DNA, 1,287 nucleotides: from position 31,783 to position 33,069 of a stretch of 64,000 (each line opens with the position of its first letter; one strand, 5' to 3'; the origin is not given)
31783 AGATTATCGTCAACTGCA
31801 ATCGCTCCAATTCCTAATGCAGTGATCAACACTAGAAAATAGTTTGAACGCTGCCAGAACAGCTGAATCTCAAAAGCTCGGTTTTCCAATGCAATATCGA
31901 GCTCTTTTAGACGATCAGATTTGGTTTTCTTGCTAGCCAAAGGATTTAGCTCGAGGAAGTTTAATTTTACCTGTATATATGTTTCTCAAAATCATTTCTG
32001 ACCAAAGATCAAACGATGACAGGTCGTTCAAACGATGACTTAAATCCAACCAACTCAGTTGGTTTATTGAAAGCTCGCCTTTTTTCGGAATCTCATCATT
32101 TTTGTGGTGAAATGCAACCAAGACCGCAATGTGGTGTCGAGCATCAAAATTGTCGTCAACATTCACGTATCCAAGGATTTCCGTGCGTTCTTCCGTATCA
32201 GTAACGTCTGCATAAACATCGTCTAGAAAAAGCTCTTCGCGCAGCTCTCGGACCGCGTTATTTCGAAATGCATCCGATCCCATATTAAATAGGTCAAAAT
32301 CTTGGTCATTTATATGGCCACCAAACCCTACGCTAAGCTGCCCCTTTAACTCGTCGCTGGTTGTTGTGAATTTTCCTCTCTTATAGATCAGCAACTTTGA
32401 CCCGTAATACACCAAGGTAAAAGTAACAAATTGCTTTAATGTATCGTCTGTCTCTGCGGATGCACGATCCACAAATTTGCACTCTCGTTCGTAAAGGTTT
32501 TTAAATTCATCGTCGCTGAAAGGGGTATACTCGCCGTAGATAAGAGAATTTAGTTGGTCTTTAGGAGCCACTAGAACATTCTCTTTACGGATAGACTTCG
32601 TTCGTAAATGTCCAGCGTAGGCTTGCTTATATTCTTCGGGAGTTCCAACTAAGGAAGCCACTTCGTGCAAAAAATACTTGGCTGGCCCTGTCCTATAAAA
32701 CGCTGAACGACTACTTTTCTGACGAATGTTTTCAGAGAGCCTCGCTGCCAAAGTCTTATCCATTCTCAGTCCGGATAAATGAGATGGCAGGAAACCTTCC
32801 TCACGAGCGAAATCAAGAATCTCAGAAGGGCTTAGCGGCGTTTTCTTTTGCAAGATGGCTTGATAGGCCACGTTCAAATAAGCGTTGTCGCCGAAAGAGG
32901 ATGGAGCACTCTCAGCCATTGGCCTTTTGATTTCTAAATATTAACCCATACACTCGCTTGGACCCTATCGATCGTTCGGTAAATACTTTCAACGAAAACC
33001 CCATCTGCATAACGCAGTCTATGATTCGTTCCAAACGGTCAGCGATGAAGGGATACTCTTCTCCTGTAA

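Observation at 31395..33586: Candidate novel anti-phage system: SAM methyltransferase + HARE-HTH/Nudix + 3-TM membrane effector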

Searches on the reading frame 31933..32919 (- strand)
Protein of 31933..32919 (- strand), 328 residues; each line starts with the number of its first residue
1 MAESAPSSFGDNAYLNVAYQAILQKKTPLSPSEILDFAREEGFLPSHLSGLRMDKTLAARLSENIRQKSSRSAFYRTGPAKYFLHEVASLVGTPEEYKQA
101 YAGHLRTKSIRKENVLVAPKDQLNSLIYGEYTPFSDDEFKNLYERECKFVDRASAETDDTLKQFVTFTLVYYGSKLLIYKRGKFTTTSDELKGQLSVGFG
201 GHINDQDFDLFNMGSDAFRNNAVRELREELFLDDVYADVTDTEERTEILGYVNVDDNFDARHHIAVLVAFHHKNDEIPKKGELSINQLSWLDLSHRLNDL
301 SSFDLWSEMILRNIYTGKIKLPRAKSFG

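Call 4: search_protein_families(library=pfam, proteins=[window:31936-32919:-], max_evalue=1)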
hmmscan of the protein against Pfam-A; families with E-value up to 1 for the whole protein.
window:31936-32919:- (328 aa): 3 families
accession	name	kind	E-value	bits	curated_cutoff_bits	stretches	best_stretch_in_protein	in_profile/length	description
PF05066.19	HARE-HTH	-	0.00025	21.8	25.9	1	17-86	6-70/71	HB1, ASXL, restriction endonuclease HTH domain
PF00293.34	NUDIX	-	0.031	14.7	21.1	1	200-293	35-115/134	NUDIX domain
PF20091.5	Abhydrolase_10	-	0.031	13.7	23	1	125-163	378-416/429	Alpha/beta hydrolase domain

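Call 5: search_protein_families(library=padloc, proteins=[window:31936-32919:-], max_evalue=1)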
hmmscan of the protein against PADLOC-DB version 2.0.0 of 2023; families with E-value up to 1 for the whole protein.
window:31936-32919:- (328 aa): 0 families

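Call 6: search_protein_families(library=ncbifam, proteins=[window:31936-32919:-], max_evalue=1)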
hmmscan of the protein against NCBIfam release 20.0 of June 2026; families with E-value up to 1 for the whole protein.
window:31936-32919:- (328 aa): 0 families

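Call 8: search_protein_families(library=phrogs, proteins=[window:31936-32919:-], max_evalue=0.1)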
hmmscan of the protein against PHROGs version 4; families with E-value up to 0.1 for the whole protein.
window:31936-32919:- (328 aa): 3 families
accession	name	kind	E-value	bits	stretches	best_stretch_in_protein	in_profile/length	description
phrog_8902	-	unknown function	2.2e-17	64.3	1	151-315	66-234/238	-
phrog_37383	-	unknown function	0.00024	21.1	1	121-210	158-250/488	-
phrog_31442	-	unknown function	0.083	13.7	0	134-162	27-55/208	-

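Call 10: find_homologous_proteins(query=window:31936-32919:-)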
Query window:31936-32919:- (328 aa): 167 proteins with E <= 0.001 among 1709 candidates; the best 120 are listed.
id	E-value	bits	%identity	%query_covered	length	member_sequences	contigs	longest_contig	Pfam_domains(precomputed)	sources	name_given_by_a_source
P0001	2.2e-216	736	100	100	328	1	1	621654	-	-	-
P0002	9.9e-193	658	89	100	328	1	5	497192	-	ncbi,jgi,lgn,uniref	ncbi:hypothetical protein [Parasphingorhabdus sp.]|jgi:predicted NUDIX family phosphoesterase|uniref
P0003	6.5e-188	642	87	100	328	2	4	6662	PF05066.20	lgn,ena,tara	tara:strand:+ start:727 stop:1713 length:987 start_codon:yes stop_codon:yes gene_type:complete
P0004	2.7e-139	482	65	99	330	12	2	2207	-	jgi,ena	-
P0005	3.1e-138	479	66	97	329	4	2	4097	-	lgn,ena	-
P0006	2.1e-137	476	65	97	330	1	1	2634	-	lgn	-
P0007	2.4e-137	476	67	96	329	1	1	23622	PF05066.20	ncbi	-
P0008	9.4e-137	474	65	98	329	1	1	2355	-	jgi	jgi:predicted NUDIX family phosphoesterase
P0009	1.6e-136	473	65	98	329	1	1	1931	PF05066.20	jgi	jgi:predicted NUDIX family phosphoesterase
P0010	5.0e-136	472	66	95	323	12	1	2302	PF05066.20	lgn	-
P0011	5.1e-136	472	65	97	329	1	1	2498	-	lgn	-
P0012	1.9e-134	466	64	98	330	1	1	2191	-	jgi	jgi:predicted NUDIX family phosphoesterase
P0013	3.0e-134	466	64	98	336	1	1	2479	PF05066.20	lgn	-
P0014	3.5e-134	466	65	96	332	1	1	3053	PF05066.20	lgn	-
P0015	2.5e-133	463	64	96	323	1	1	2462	PF05066.20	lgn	-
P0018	7.2e-133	461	64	95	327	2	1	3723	PF05066.20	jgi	jgi:predicted NUDIX family phosphoesterase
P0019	1.0e-132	461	64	95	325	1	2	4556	PF05066.20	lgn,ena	-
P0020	1.9e-132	460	64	95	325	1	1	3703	PF05066.20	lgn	-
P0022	3.3e-132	459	66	95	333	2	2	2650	PF05066.20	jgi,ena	-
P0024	4.5e-132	459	64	96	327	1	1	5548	PF05066.20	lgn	-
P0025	4.9e-132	459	64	96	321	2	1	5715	PF05066.20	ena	-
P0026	6.2e-132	458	64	95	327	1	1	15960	PF05066.20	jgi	jgi:predicted NUDIX family phosphoesterase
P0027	6.7e-132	458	64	96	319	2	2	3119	PF05066.20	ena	-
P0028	7.2e-132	458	62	96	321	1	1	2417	PF05066.20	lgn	-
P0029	1.1e-131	457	63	98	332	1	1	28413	PF05066.20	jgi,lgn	jgi:predicted NUDIX family phosphoesterase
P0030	1.1e-131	457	64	96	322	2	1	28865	PF05066.20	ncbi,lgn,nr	ncbi:MAG: HTH domain-containing protein [Pseudomonadota bacterium]|nr:HTH domain-containing protein 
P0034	1.8e-130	453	64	95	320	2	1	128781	PF05066.20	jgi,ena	-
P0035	2.0e-130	453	63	95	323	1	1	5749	PF05066.20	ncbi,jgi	jgi:predicted NUDIX family phosphoesterase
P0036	3.4e-130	452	64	96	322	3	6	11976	PF05066.20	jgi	jgi:predicted NUDIX family phosphoesterase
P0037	3.6e-130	452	64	96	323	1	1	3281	PF05066.20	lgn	-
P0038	4.1e-130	452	61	96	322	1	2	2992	PF05066.20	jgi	jgi:predicted NUDIX family phosphoesterase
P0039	4.3e-130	452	64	95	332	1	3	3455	PF05066.20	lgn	-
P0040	4.4e-130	452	63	98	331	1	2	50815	PF05066.20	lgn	-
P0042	7.0e-130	451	62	95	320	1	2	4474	PF05066.20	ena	-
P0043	7.8e-130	451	62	98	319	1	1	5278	PF05066.20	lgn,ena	-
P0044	9.7e-130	451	63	96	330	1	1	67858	PF05066.20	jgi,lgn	jgi:predicted NUDIX family phosphoesterase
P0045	1.3e-129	451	63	95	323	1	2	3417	PF05066.20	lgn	-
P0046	2.4e-129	450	63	96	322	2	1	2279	PF05066.20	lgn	-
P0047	3.7e-129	449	64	95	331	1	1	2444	PF05066.20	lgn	-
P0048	3.8e-129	449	63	96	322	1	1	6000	PF05066.20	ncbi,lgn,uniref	ncbi:MAG: HTH domain-containing protein [Sphingomonas sp.]|uniref:HTH domain-containing protein n=1 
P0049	5.0e-129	449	63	95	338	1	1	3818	PF05066.20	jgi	jgi:predicted NUDIX family phosphoesterase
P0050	5.7e-129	448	62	96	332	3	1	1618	PF05066.20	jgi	jgi:predicted NUDIX family phosphoesterase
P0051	6.5e-129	448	62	96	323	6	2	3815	PF05066.20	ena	-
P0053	2.2e-128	447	60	97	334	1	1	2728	PF05066.20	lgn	-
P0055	2.4e-128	446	64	95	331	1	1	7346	PF05066.20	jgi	jgi:predicted NUDIX family phosphoesterase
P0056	3.2e-128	446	62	96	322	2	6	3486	PF05066.20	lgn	-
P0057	3.3e-128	446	62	98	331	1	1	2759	PF05066.20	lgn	-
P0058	3.7e-128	446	62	96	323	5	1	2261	PF05066.20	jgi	jgi:predicted NUDIX family phosphoesterase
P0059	6.1e-128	445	62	96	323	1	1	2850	PF05066.20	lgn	-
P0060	1.3e-127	444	62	96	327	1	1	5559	PF05066.20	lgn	-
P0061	1.7e-127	444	63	96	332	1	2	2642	PF05066.20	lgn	-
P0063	2.7e-127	443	61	95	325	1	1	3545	PF05066.20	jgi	jgi:predicted NUDIX family phosphoesterase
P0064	7.7e-127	441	63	95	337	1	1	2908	PF05066.20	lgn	-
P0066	1.3e-126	441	60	97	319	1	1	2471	PF05066.20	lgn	-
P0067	4.6e-126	439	62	95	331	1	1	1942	PF05066.20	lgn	-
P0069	7.9e-126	438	62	97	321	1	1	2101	PF05066.20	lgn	-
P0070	8.2e-126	438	61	98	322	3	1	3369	PF05066.20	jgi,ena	-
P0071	8.4e-126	438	62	96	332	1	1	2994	PF05066.20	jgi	-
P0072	9.7e-126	438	60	97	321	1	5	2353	PF05066.20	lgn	-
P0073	1.0e-125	438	60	96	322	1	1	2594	PF05066.20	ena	-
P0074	1.6e-125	437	62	96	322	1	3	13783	PF05066.20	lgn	-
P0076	2.4e-125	437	60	95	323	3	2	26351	PF05066.20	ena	-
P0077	3.1e-125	436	60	98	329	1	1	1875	PF05066.20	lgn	-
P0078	3.1e-125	436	62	95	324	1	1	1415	PF05066.20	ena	-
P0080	3.4e-125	436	62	95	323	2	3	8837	PF05066.20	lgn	-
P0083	7.9e-125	435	60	95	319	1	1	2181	PF05066.20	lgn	-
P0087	5.1e-124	432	60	96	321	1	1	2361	PF05066.20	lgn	-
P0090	1.1e-123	431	59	95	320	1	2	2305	PF05066.20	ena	-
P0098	3.0e-122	426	62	95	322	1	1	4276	PF05066.20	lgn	-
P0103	1.7e-121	424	59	97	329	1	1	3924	PF05066.20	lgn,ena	-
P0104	2.0e-121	424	61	94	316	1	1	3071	PF05066.20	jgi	jgi:predicted NUDIX family phosphoesterase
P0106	2.3e-121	423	60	98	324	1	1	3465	PF05066.20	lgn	-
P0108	3.3e-121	423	60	94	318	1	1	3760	PF05066.20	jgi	jgi:predicted NUDIX family phosphoesterase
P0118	7.0e-120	419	61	96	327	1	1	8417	PF05066.20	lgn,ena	-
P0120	1.4e-119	418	59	98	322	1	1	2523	PF05066.20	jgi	jgi:predicted NUDIX family phosphoesterase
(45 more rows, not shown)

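Call 11: find_related_loci(query=window:31936-32919:-, collection=genome_contigs, flank=6000)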
Query window:31936-32919:- (328 aa) in genome_contigs; peptide patterns used: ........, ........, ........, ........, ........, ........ (x = any residue, [..] = any of these).
124 stretches matched a pattern, but none encodes a relative of the query by tblastn (E <= 1e-3).

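Call 13: find_related_loci(query=A1, collection=genome_contigs, flank=6000)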
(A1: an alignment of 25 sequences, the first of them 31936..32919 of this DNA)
Query A1 (328 aa) in genome_contigs; peptide patterns used: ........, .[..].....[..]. (x = any residue, [..] = any of these).
52 stretches matched a pattern; 22 encode a relative of the query (tblastn E <= 1e-3); 21 distinct loci.
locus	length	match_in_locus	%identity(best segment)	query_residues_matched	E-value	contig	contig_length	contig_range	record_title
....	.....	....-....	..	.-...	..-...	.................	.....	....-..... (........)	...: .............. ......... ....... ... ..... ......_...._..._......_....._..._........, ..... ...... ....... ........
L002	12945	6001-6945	63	9-323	3e-137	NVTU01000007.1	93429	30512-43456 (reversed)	MAG: Kordiimonadales bacterium isolate NORP107 Contig_source1383C_668, whole genome shotgun sequence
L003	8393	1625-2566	63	8-321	6e-137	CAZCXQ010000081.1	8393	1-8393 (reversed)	MAG TPA_asm: uncultured Sphingorhabdus sp. isolate SRP292972_co3_63 genome assembly, contig: NODE_3311_length_8393_cov_1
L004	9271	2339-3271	64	9-319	3e-136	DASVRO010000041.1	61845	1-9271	MAG TPA_asm: Allosphingosinicella sp. isolate SMAG_U3238 k141_519466, whole genome shotgun sequence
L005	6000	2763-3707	63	7-321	5e-132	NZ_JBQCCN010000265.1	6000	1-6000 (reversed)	MAG: Sphingomonas sp. isolate bin033 k141_3890779, whole genome shotgun sequence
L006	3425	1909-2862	61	7-324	4e-132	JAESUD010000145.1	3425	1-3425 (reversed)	MAG: Emcibacteraceae bacterium isolate NORP331 CoAssembly_1675997, whole genome shotgun sequence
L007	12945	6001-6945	62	7-321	4e-137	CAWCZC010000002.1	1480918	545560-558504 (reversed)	MAG: uncultured Alphaproteobacteria bacterium isolate MFD01213.bin.2.41 genome assembly, contig: contig_1290, whole geno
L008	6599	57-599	48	93-272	3e-48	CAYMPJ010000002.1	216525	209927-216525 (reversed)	MAG TPA_asm: uncultured Caulobacterales bacterium isolate SRP114822_co2_17 genome assembly, contig: NODE_12_length_21652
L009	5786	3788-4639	31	14-311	1e-24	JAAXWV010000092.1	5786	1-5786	MAG: Candidatus Roizmanbacteria bacterium isolate W9_Combined_metabat2_043 W9_Combined_metabat2_043_NODE_9296, whole gen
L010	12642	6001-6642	30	104-328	1e-20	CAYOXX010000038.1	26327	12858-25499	MAG TPA_asm: uncultured Acidobacteriota bacterium isolate SRP068000_co2_196 genome assembly, contig: NODE_1079_length_26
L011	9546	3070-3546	30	141-310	1e-18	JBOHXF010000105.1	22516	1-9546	MAG: Opitutaceae bacterium isolate TC-S_metabat2.bin.471 k127_3020661, whole genome shotgun sequence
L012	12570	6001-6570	27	113-314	2e-16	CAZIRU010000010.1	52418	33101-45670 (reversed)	MAG TPA_asm: uncultured Verrucomicrobiota bacterium isolate SRP192927_co3_44 genome assembly, contig: NODE_1038_length_5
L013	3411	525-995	29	149-314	3e-14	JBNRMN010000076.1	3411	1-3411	MAG: Anaerohalosphaeraceae bacterium isolate UACH.ghe k127_658188, whole genome shotgun sequence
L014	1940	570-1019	31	149-311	2e-11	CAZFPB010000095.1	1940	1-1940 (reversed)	MAG TPA_asm: uncultured Pseudobdellovibrionaceae bacterium isolate SRP193066_co1_107 genome assembly, contig: NODE_72716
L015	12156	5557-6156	29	113-314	4e-11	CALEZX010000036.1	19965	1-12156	MAG TPA_asm: uncultured Bacillales bacterium isolate SRR6007447_bin.13_CONCOCT_v1.1_MAG genome assembly, contig: ERZ7241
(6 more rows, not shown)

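Call 16: search_solved_structures(query=A1, max_evalue=1)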
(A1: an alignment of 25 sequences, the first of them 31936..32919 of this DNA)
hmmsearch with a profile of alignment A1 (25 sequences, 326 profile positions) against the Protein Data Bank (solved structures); distinct sequences matched with E-value up to 1: 1.
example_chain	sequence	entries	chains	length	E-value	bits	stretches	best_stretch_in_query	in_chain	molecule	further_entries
3e57_A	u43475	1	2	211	7.4e-10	41.8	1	107-229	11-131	uncharacterized protein Tm1382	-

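Call 23: find_encoding_contigs(protein=window:31933-32919:-, flank=10000, max_places=3)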
Protein window:31933-32919:- (328 aa): no gene with exactly this product is on record in the collection.

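Call 24: find_encoding_contigs(protein=P0002, flank=10000, max_places=3)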
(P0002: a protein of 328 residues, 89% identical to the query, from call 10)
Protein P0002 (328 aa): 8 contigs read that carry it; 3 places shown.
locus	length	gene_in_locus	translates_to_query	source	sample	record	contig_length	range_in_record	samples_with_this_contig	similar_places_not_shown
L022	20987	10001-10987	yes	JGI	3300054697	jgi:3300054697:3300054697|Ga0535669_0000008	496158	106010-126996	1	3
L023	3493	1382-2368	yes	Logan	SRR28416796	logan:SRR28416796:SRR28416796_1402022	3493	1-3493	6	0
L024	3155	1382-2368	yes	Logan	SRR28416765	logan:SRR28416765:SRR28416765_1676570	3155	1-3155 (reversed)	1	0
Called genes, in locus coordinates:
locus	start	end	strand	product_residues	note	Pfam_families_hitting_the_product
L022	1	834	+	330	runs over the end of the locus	-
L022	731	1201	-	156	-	PF10881:DUF2726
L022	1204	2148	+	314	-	-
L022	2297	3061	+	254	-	PF02798:GST_N (weak), PF13409:GST_N_2, PF13417:GST_N_3, PF00043:GST_C (weak), PF13410:GST_C_2 (weak)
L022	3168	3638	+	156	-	PF01042:Ribonuc_L-PSP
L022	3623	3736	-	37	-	-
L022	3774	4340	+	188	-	PF12680:SnoaL_2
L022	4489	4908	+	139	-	PF14539:DUF4442 (weak)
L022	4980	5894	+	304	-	PF05853:BKACE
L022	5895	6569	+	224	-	-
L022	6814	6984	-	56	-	PF05532:CsbD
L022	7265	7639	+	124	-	-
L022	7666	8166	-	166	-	PF14352:DUF4402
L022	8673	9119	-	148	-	PF04828:GFA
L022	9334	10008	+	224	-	PF13847:Methyltransf_31 (weak), PF08241:Methyltransf_11 (weak), PF08242:Methyltransf_12 (weak), PF13649:Methyltransf_25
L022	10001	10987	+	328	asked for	-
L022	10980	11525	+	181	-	PF24838:8xMP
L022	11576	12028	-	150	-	PF07366:SnoaL, PF12680:SnoaL_2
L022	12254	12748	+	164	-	-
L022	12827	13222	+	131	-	PF20337:DUF6632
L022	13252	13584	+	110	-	PF11196:DUF2834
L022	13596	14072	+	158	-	PF08592:Anthrone_oxy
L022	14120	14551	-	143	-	PF06172:Cupin_5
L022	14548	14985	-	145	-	-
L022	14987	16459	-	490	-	PF03572:Peptidase_S41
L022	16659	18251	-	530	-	PF00463:ICL, PF13714:PEP_mutase, PF00463:ICL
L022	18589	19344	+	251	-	PF11964:SpoIIAA-like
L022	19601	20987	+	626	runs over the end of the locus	PF02705:K_trans, PF22776:K_trans_C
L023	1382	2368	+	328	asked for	-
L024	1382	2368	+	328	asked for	-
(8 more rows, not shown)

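Call 25: find_encoding_contigs(protein=P0034, flank=10000, max_places=2)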
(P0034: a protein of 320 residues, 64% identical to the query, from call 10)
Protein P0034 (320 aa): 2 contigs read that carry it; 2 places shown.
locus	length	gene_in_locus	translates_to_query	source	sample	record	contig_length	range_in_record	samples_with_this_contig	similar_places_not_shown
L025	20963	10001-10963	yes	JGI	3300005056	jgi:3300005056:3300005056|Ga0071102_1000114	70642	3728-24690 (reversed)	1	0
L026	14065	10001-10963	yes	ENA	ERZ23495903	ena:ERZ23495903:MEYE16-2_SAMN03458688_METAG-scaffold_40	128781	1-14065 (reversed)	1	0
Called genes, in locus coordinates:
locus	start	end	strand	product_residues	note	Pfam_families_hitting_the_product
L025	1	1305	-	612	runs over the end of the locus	PF03600:CitMHS, PF02080:TrkA_C, PF06808:DctM, PF03600:CitMHS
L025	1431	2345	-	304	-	PF13677:MotB_plug, PF00691:OmpA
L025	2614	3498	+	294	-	PF01488:Shikimate_DH (weak), PF03446:NAD_binding_2, PF03807:F420_oxidored, PF14833:NAD_binding_11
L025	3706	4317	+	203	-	PF00163:Ribosomal_S4, PF01479:S4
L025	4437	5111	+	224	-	PF17836:PglD_N (weak), PF00132:Hexapep (faint)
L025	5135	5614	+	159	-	PF00583:Acetyltransf_1, PF13673:Acetyltransf_10 (weak), PF13508:Acetyltransf_7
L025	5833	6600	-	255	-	-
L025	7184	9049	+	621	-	PF13667:ThiC-associated, PF01964:ThiC_Rad_SAM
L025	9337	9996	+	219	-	PF13649:Methyltransf_25 (weak)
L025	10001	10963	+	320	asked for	PF05066:HARE-HTH (weak)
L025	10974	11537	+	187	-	PF24838:8xMP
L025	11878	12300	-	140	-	PF01381:HTH_3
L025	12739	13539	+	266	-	-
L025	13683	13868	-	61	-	-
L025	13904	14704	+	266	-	-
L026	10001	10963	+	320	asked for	PF05066:HARE-HTH (weak)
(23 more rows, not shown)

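Call 31: find_encoding_contigs(protein=P0044, flank=10000, max_places=1)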
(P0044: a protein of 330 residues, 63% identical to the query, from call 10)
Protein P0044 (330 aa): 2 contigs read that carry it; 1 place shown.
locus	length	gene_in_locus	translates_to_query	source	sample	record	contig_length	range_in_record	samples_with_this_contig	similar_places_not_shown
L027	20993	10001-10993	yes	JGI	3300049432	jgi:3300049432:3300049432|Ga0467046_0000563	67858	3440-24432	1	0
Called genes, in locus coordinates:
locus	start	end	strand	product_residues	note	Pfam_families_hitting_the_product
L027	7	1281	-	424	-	PF13354:Beta-lactamase2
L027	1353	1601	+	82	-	-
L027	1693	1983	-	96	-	-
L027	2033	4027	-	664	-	PF02518:HATPase_c, PF00204:DNA_gyraseB, PF01751:Toprim, PF00986:DNA_gyraseB_C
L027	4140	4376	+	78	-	-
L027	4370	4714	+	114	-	PF02452:PemK_toxin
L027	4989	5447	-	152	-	PF00036:EF-hand_1 (faint), PF00404:Dockerin_1 (faint), PF13202:EF-hand_5 (faint), PF13405:EF-hand_6 (faint), PF13499:EF-hand_7 (faint)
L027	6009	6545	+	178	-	PF11181:YflT (weak)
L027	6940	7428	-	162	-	PF07883:Cupin_2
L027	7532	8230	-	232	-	PF07750:GcrA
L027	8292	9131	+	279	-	PF01061:ABC2_membrane, PF12698:ABC2_membrane_3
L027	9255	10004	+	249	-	PF13489:Methyltransf_23, PF13847:Methyltransf_31 (weak), PF08241:Methyltransf_11, PF08242:Methyltransf_12 (weak), PF13649:Methyltransf_25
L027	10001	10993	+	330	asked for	PF05066:HARE-HTH (weak)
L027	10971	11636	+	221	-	PF24838:8xMP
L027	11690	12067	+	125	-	-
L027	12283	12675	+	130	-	-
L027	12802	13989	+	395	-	PF00202:Aminotran_3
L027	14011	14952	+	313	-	PF01430:HSP33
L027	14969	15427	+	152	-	-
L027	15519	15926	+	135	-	-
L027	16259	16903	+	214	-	PF06508:QueC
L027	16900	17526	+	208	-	PF04055:Radical_SAM (weak)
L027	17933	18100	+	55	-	-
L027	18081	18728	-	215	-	-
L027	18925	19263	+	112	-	PF01541:GIY-YIG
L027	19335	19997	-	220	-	-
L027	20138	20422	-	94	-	-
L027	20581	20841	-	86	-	-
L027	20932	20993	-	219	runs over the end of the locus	PF21948:LplA-B_cat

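Call 32: find_encoding_contigs(protein=P0040, flank=10000, max_places=1)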
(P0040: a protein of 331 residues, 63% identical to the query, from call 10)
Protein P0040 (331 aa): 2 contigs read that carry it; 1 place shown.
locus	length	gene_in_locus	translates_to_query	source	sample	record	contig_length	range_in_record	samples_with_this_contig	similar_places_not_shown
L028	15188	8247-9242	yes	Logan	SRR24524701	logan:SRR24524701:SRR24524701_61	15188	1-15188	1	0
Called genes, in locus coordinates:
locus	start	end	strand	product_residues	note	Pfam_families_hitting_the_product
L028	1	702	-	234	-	?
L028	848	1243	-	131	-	PF04828:GFA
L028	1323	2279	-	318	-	PF13409:GST_N_2, PF13410:GST_C_2 (faint)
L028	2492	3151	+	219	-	PF03734:YkuD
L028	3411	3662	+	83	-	-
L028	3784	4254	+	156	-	PF08447:PAS_3 (weak)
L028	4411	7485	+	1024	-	PF00005:ABC_tran (faint), PF02463:SMC_N (faint), PF13191:AAA_16 (faint), PF13304:AAA_21 (faint), PF13555:AAA_29 (faint), PF20703:nSTAND1 (faint), PF17760:UvrA_inter, PF17755:UvrA_DNA-bind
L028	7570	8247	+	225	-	PF13847:Methyltransf_31 (weak), PF08241:Methyltransf_11 (weak), PF13649:Methyltransf_25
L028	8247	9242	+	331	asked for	PF05066:HARE-HTH (weak)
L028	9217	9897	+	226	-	PF24838:8xMP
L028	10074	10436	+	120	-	-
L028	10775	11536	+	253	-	PF00106:adh_short, PF13561:adh_short_C2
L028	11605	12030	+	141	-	PF02566:OsmC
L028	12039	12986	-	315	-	PF07143:AttH, PF17186: (weak)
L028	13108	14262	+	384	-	PF01494:FAD_binding_3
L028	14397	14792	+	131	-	-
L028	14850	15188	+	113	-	?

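Call 34: predict_structure(alignment_id=A1)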
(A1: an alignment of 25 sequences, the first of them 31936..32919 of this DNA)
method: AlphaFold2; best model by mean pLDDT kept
length: 328 residues; sequences in the alignment: 25
mean_pLDDT: 83.6   pTM: 0.63
mean pLDDT of the five models: 83.6, 82.6, 81.3, 80.7, 79.7
residues with pLDDT >= 90: 150; 70-90: 126; 50-70: 38; < 50: 14
segments of 3 or more residues with pLDDT < 50: 1-3, 103-109
pLDDT, mean of each block of 10 residues (from residue 1): 60 92 95 95 90 80 77 81 92 86 46 87 91 93 91 90 95 93 68 86 75 74 83 73 90 86 94 81 67 91 91 94 71
secondary structure, 60 per line:
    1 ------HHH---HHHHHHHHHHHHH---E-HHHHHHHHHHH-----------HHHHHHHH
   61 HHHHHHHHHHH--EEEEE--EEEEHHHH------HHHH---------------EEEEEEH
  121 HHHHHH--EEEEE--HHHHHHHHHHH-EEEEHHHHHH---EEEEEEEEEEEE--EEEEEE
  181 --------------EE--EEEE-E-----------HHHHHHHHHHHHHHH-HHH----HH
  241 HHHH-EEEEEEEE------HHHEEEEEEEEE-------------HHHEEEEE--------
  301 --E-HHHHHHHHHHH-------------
elements in order: H13-25 H31-41 H53-71 E74-78 E81-84 H85-88 H95-98 E114-119 H120-126 E129-133 H136-146 E148-151 H152-157 E161-172 E175-180 E199-202 H216-230 H239-244 E246-253 E263-271 E288-292 H305-315
